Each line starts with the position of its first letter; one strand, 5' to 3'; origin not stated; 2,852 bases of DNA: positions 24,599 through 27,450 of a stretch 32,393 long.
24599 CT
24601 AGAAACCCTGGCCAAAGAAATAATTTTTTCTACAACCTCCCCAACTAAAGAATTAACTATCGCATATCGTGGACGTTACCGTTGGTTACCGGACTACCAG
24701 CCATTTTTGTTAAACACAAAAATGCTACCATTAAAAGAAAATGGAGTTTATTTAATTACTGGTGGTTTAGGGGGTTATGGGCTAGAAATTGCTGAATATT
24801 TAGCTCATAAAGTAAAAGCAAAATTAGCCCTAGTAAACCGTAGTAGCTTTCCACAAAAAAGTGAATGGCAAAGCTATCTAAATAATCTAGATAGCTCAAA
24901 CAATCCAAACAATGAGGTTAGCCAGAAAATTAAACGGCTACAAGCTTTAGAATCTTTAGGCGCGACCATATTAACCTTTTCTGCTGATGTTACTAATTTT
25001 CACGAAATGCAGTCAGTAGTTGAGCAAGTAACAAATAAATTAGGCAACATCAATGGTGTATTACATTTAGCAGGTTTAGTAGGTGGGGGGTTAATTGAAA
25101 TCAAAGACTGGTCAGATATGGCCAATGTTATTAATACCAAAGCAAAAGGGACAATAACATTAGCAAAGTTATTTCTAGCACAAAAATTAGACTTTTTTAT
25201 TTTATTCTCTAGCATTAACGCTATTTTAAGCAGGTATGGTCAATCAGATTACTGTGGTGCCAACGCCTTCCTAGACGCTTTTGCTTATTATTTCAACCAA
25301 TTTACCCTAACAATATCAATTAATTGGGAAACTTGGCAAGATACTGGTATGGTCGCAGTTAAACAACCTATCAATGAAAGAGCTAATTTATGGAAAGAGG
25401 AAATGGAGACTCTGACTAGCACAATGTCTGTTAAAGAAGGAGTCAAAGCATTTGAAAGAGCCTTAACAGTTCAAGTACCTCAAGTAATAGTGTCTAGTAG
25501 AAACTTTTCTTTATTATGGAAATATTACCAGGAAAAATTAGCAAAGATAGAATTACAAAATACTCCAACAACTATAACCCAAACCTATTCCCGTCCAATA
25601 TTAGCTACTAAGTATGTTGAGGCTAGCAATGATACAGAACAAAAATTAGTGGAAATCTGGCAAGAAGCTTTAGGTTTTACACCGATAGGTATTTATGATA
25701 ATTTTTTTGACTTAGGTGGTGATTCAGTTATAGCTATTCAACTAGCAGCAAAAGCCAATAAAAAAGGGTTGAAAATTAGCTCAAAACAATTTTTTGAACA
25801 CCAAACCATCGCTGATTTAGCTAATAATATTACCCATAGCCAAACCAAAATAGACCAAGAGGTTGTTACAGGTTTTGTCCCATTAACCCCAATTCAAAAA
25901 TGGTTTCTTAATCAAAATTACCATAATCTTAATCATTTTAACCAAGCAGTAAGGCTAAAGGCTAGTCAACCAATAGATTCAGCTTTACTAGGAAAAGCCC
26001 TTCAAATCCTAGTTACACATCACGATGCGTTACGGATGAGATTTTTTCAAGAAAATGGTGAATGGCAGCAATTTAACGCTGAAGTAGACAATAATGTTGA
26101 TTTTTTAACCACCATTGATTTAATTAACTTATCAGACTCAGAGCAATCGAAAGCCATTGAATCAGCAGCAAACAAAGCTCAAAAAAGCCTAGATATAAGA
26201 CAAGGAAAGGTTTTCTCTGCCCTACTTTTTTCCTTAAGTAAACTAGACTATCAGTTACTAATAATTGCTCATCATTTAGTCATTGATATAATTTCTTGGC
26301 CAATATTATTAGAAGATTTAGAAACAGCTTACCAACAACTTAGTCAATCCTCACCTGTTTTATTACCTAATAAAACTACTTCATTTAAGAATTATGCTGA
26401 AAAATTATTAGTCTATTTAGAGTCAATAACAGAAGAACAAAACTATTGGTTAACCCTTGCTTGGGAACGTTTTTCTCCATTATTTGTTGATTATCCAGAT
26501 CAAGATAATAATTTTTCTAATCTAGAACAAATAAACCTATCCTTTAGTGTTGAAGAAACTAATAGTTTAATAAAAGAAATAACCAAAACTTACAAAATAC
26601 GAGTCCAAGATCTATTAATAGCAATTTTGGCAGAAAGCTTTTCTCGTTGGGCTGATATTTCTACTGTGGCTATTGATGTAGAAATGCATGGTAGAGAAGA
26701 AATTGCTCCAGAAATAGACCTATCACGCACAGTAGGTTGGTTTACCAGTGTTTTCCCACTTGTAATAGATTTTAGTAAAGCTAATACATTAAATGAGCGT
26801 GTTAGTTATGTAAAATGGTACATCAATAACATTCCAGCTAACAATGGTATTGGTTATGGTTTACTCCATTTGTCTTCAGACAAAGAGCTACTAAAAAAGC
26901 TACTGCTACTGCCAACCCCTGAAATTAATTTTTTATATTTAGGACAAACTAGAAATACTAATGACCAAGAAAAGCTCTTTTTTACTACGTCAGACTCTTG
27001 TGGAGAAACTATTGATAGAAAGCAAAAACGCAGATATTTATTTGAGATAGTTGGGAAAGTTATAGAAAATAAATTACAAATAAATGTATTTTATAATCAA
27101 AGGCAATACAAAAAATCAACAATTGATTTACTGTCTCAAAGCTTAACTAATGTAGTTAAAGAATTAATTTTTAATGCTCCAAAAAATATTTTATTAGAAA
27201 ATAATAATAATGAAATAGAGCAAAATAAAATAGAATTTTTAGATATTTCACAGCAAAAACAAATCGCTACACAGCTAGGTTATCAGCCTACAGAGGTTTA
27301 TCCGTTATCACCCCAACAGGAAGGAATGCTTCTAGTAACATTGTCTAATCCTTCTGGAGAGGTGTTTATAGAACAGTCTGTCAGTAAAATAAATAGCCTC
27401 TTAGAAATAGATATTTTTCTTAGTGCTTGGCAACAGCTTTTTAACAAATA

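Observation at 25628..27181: Complete epimerisation domain placed directly after a KS-AT-KR module, on an E-type peptidyl-carrier-like domain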

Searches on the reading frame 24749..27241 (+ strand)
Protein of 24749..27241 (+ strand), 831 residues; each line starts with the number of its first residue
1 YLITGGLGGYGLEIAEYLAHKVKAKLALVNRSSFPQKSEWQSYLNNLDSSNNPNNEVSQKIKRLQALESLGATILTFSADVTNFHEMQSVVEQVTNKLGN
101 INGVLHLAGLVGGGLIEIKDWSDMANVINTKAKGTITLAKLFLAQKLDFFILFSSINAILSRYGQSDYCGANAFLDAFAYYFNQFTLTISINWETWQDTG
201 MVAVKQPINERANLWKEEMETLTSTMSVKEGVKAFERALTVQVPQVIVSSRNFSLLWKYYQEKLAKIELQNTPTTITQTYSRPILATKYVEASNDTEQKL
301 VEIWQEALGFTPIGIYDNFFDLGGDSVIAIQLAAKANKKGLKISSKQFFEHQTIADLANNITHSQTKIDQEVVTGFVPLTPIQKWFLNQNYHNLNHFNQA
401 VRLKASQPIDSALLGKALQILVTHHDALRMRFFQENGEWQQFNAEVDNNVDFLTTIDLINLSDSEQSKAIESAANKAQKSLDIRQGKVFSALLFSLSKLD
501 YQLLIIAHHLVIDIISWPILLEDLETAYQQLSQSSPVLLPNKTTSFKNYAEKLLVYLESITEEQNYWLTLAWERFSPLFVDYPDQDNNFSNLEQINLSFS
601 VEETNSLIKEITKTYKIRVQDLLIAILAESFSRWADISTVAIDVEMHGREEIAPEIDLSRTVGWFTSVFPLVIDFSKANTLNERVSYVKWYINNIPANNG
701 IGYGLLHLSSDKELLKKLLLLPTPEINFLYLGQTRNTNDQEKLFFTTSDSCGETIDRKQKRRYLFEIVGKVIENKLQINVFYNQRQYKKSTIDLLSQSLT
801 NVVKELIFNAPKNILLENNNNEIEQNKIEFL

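Call 12: find_homologous_proteins(query=window:24749-27241:+, max_evalue=1e-30)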
Query window:24749-27241:+ (831 aa): 337 proteins with E <= 1e-30 among 8000 candidates; the best 120 are listed.
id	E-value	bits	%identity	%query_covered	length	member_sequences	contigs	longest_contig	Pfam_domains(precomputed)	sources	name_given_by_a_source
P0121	1.4e-182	627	38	95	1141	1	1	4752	PF08659.17,PF00668.26,PF21394.4,PF00550.32,PF13561.13,PF00106.32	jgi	jgi:non-ribosomal peptide synthase protein (TIGR01720 family)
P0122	1.5e-182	627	40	97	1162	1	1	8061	PF08659.17,PF00668.26,PF21394.4,PF00550.32,PF13561.13,PF00106.32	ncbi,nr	ncbi:MAG TPA: SDR family NAD(P)-dependent oxidoreductase, partial [Blastocatellia bacterium]|nr:SDR 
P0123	8.4e-180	618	39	96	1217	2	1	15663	PF08659.17,PF00668.26,PF21394.4,PF00550.32,PF13561.13,PF00106.32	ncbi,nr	ncbi:MAG: SDR family oxidoreductase, partial [Rhizonema sp. PD38]|nr:SDR family oxidoreductase [Rhiz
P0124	2.2e-173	597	40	97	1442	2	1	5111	PF08659.17,PF00668.26,PF21394.4,PF00550.32,PF13561.13,PF00106.32,PF00698.27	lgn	-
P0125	1.4e-172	594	39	97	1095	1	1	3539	PF08659.17,PF00668.26,PF21394.4,PF00550.32,PF13561.13,PF00106.32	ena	-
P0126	7.6e-169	582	39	96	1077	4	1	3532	PF08659.17,PF00668.26,PF21394.4,PF00550.32,PF13561.13,PF00106.32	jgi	jgi:non-ribosomal peptide synthase protein (TIGR01720 family)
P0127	7.4e-165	569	38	97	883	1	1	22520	PF08659.17,PF00668.26,PF00550.32,PF00106.32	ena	-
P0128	3.9e-163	563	38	97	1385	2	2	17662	PF08659.17,PF00668.26,PF21394.4,PF00550.32,PF13561.13,PF00106.32,PF00698.27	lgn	-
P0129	2.1e-158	547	37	97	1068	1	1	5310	PF08659.17,PF00668.26,PF21394.4,PF00550.32,PF13561.13,PF00106.32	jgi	jgi:non-ribosomal peptide synthase protein (TIGR01720 family)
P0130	1.9e-157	544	36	97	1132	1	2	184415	PF08659.17,PF00668.26,PF21394.4,PF00550.32,PF13561.13,PF00106.32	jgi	jgi:non-ribosomal peptide synthase protein (TIGR01720 family)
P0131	1.5e-153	531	37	97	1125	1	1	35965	PF08659.17,PF00668.26,PF21394.4,PF00550.32,PF13561.13,PF00106.32,PF01370.28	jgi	jgi:non-ribosomal peptide synthase protein (TIGR01720 family)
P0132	2.1e-150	521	38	87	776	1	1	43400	PF08659.17,PF00668.26,PF00550.32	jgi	jgi:non-ribosomal peptide synthase protein (TIGR01720 family)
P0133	3.1e-150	520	36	96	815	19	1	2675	PF08659.17,PF00668.26,PF00550.32,PF13561.13,PF00106.32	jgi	jgi:non-ribosomal peptide synthase protein (TIGR01720 family)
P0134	2.7e-149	517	36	96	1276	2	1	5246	PF08659.17,PF00668.26,PF21394.4,PF00550.32,PF13561.13,PF00106.32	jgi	-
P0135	3.3e-145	504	36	97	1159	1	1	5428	PF08659.17,PF00668.26,PF21394.4,PF00550.32,PF13561.13,PF00106.32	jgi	jgi:non-ribosomal peptide synthase protein (TIGR01720 family)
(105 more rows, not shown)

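Call 17: find_related_loci(query=window:24749-27241:+, collection=genome_contigs, flank=10000)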
Query window:24749-27241:+ (831 aa) in genome_contigs; peptide patterns used: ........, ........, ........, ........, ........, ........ (x = any residue, [..] = any of these).
44 stretches matched a pattern; 2 encode a relative of the query (tblastn E <= 1e-3); 2 distinct loci.
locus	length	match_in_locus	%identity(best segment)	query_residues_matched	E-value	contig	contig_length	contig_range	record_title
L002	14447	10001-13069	94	1-831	0e+0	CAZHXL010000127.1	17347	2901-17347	MAG TPA_asm: uncultured Clostridia bacterium isolate SRP178908_co1_55 genome assembly, contig: NODE_2110_length_17347_co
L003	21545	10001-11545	29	288-807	3e-57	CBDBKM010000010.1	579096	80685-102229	MAG: Chlamydiales bacterium isolate 6b1bf94d-6835-46bf-8ca5-1ec758719f37 genome assembly, contig: contig_10, whole genom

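Call 30: search_protein_families(library=pfam, proteins=[L002:562-1512:+], max_evalue=0.00001)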
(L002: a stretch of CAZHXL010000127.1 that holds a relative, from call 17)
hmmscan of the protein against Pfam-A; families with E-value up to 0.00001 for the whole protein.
L002:562-1512:+ (317 aa): 3 families
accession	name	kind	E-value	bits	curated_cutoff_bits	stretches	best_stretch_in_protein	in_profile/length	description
PF06719.19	AraC_N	-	1.2e-47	161.7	24.2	1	41-191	3-150/150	AraC-type transcriptional regulator N-terminus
PF12833.13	HTH_18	-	2.2e-20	73.2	33.6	1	225-299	1-75/80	Helix-turn-helix domain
PF00165.29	HTH_AraC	-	2.3e-10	40.8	26.6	1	212-252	1-41/42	Bacterial regulatory helix-turn-helix proteins, AraC family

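Call 39: find_encoding_contigs(protein=P0130, flank=10000, max_places=2)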
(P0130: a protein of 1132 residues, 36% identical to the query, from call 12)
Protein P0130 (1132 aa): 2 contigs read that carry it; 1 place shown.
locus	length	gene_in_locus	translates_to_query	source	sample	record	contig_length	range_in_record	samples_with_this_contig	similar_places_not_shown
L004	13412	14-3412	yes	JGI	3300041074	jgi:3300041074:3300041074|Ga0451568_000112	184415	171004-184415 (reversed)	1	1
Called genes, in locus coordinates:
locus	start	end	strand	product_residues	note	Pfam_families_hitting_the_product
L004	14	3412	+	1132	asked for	PF21394:Beta-ketacyl_N, PF00106:adh_short, PF08659:KR, PF13561:adh_short_C2 (weak), PF00550:PP-binding, PF00668:Condensation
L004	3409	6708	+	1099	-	PF00668:Condensation, PF00501:AMP-binding, PF13193:AMP-binding_C, PF00550:PP-binding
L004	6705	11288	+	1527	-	PF00109:ketoacyl-synt, PF02801:Ketoacyl-synt_C, PF16197:KAsynt_C_assoc, PF22336:RhiE-like_linker, PF22621:CurL-like_PKS_C, PF00698:Acyl_transf_1, PF21394:Beta-ketacyl_N, PF08659:KR, +4 more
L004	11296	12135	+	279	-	PF12146:Hydrolase_4 (weak)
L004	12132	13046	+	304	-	PF12697:Abhydrolase_6, PF00561:Abhydrolase_1, PF12146:Hydrolase_4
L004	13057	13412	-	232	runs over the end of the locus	PF00160:Pro_isomerase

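Call 40: find_encoding_contigs(protein=P0131, flank=10000, max_places=2)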
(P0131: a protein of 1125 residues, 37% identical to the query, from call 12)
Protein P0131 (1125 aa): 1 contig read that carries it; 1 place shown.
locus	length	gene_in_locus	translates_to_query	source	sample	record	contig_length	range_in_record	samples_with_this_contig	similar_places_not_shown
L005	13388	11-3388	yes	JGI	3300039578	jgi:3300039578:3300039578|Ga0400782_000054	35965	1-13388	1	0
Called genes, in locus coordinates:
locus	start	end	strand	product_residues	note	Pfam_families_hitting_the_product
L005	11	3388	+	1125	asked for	PF01370:Epimerase (faint), PF21394:Beta-ketacyl_N, PF00106:adh_short, PF08659:KR, PF13561:adh_short_C2, PF00550:PP-binding, PF00668:Condensation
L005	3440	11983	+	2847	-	PF00668:Condensation, PF00668:Condensation, PF00501:AMP-binding, PF00550:PP-binding, PF00668:Condensation, PF00501:AMP-binding, PF13193:AMP-binding_C, PF00550:PP-binding, +2 more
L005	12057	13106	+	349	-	PF02668:TauD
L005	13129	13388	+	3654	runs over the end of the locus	PF00668:Condensation, PF00501:AMP-binding, PF13193:AMP-binding_C, PF00550:PP-binding, PF00668:Condensation, PF00501:AMP-binding, PF13193:AMP-binding_C, PF00550:PP-binding, +5 more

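Call 57: find_encoding_contigs(protein=P0132, flank=10000, max_places=2)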
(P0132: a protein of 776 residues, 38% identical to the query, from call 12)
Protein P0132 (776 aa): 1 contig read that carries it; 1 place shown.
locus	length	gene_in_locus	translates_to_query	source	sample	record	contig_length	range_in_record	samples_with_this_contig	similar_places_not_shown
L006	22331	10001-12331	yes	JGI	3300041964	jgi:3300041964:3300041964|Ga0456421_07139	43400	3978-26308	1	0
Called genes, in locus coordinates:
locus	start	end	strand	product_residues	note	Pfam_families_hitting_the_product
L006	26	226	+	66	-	PF13193:AMP-binding_C (weak)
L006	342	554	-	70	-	-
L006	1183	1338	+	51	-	PF00668:Condensation (weak)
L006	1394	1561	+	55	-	PF00668:Condensation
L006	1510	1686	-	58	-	-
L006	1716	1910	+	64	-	-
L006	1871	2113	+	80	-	-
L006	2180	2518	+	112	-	PF02668:TauD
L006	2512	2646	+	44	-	-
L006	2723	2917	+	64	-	-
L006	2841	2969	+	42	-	-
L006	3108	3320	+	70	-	PF00668:Condensation (weak)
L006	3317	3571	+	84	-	-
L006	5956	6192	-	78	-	-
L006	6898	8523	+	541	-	PF00109:ketoacyl-synt, PF02801:Ketoacyl-synt_C, PF16197:KAsynt_C_assoc, PF22336:RhiE-like_linker, PF22621:CurL-like_PKS_C, PF00698:Acyl_transf_1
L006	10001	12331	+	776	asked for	PF08659:KR, PF00550:PP-binding, PF00668:Condensation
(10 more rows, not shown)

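Call 58: find_encoding_contigs(protein=P0127, flank=10000, max_places=2)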
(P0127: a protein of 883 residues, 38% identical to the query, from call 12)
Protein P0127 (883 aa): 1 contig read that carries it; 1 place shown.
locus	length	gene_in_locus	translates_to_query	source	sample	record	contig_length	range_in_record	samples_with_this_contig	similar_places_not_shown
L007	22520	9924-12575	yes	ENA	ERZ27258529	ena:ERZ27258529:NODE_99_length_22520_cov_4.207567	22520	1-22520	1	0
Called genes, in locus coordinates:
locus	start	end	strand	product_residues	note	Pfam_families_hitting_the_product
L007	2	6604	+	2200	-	?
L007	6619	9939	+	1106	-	PF00109:ketoacyl-synt, PF00108:Thiolase_N (faint), PF02801:Ketoacyl-synt_C, PF16197:KAsynt_C_assoc, PF22336:RhiE-like_linker, PF22621:CurL-like_PKS_C, PF00698:Acyl_transf_1, PF21394:Beta-ketacyl_N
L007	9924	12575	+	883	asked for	PF00106:adh_short, PF08659:KR, PF00550:PP-binding, PF00668:Condensation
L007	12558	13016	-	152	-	PF13474:SnoaL_3, PF14534:DUF4440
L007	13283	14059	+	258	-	PF00487:FA_desaturase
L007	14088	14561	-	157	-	-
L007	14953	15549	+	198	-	PF00165:HTH_AraC (faint), PF12833:HTH_18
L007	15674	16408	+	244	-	-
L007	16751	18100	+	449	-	PF04055:Radical_SAM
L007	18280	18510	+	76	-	PF03621:MbtH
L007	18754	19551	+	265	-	PF01817:CM_2, PF13669:Glyoxalase_4 (weak), PF00903:Glyoxalase, PF13669:Glyoxalase_4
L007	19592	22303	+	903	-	PF18130:ATPgrasp_N (weak), PF01071:GARS_A (faint), PF02655:ATP-grasp_3, PF02786:CPSase_L_D2, PF13535:ATP-grasp_4, PF18603:LAL_C2, PF00206:Lyase_1, PF14698:ASL_C2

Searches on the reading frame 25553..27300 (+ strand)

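Call 9: search_protein_families(library=ncbifam, proteins=[window:25553-27300:+], max_evalue=0.001)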
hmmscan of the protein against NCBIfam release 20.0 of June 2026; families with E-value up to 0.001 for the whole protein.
window:25553-27300:+ (582 aa): 7 families
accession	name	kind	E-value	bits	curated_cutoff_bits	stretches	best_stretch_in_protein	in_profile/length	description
NF004282.0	PRK05691.1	subfamily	6.8e-109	364.2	4090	1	19-540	2701-3219/4334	non-ribosomal peptide synthase/polyketide synthase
TIGR01720.1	NRPS-para261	subfamily_domain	1.1e-19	70.8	74.2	1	413-539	2-126/155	non-ribosomal peptide synthase domain TIGR01720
NF038078.1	NRPS_MxcG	equivalog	4.8e-18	63.9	2300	2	20-100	967-1048/1442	myxochelin non-ribosomal peptide synthetase MxcG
NF047350.1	aureusi_NRPS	equivalog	2.8e-17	61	2500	1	18-99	1915-1995/2373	aureusimine non-ribosomal peptide synthetase AusA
NF007605.2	PRK10252.1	equivalog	4.5e-13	47.6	2400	1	138-291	35-186/1292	enterobactin non-ribosomal peptide synthetase EntF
NF041803.1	NRPS_SolG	exception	4.6e-13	47.7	2200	1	20-92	1082-1154/1163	solanimycin non-ribosomal peptide synthetase SolG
TIGR03443.1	alpha_am_amid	equivalog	1.5e-08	32.5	1030.1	1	23-98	844-922/1390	L-aminoadipate-semialdehyde dehydrogenase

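Call 10: search_solved_structures(query=window:25553-27300:+, max_evalue=0.00001, show_alignments=2)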
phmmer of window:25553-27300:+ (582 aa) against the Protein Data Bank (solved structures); distinct sequences matched with E-value up to 0.00001: 52.
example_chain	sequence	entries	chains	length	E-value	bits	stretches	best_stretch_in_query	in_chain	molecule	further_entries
9lcq_A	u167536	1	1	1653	2.7e-110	372.9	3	28-538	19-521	PvdL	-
9lcp_A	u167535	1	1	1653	2.7e-110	372.9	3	28-538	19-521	PvdL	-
9lco_A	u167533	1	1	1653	1.1e-109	370.9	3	28-538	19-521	PvdL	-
5isw_A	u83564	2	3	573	1.9e-98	333.8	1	25-534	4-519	Gramicidin S synthase 1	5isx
9up2_A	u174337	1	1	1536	2.4e-87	297.2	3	111-538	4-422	PvdL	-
9bfd_A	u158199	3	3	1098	2.5e-85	290.5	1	23-541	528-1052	Tyrocidine synthase 1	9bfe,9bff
9bfg_A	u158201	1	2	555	3.1e-85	290.2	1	24-534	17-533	Tyrocidine synthase 1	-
6ta8_A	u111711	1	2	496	8.5e-76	259.1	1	89-531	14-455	Tyrocidine synthase 2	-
9rde_A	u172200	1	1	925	6.2e-68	233.1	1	102-542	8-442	Bacitracin synthase 3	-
2xhg_A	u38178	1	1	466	1.8e-67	231.6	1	98-533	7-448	TYROCIDINE SYNTHETASE A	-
6mfz_A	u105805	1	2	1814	7.9e-24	87.6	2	16-408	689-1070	Linear gramicidin synthase subunit A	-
9be3_A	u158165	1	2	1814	6.1e-23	84.6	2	16-408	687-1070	Linear gramicidin synthase subunit A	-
9meh_A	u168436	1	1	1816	6.1e-23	84.6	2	16-408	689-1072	Linear gramicidin synthase subunit A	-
9be4_A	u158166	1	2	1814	2.3e-22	82.7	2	16-408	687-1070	Linear gramicidin synthase subunit A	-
8jbr_A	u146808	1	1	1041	6.1e-21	78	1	24-92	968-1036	McyA protein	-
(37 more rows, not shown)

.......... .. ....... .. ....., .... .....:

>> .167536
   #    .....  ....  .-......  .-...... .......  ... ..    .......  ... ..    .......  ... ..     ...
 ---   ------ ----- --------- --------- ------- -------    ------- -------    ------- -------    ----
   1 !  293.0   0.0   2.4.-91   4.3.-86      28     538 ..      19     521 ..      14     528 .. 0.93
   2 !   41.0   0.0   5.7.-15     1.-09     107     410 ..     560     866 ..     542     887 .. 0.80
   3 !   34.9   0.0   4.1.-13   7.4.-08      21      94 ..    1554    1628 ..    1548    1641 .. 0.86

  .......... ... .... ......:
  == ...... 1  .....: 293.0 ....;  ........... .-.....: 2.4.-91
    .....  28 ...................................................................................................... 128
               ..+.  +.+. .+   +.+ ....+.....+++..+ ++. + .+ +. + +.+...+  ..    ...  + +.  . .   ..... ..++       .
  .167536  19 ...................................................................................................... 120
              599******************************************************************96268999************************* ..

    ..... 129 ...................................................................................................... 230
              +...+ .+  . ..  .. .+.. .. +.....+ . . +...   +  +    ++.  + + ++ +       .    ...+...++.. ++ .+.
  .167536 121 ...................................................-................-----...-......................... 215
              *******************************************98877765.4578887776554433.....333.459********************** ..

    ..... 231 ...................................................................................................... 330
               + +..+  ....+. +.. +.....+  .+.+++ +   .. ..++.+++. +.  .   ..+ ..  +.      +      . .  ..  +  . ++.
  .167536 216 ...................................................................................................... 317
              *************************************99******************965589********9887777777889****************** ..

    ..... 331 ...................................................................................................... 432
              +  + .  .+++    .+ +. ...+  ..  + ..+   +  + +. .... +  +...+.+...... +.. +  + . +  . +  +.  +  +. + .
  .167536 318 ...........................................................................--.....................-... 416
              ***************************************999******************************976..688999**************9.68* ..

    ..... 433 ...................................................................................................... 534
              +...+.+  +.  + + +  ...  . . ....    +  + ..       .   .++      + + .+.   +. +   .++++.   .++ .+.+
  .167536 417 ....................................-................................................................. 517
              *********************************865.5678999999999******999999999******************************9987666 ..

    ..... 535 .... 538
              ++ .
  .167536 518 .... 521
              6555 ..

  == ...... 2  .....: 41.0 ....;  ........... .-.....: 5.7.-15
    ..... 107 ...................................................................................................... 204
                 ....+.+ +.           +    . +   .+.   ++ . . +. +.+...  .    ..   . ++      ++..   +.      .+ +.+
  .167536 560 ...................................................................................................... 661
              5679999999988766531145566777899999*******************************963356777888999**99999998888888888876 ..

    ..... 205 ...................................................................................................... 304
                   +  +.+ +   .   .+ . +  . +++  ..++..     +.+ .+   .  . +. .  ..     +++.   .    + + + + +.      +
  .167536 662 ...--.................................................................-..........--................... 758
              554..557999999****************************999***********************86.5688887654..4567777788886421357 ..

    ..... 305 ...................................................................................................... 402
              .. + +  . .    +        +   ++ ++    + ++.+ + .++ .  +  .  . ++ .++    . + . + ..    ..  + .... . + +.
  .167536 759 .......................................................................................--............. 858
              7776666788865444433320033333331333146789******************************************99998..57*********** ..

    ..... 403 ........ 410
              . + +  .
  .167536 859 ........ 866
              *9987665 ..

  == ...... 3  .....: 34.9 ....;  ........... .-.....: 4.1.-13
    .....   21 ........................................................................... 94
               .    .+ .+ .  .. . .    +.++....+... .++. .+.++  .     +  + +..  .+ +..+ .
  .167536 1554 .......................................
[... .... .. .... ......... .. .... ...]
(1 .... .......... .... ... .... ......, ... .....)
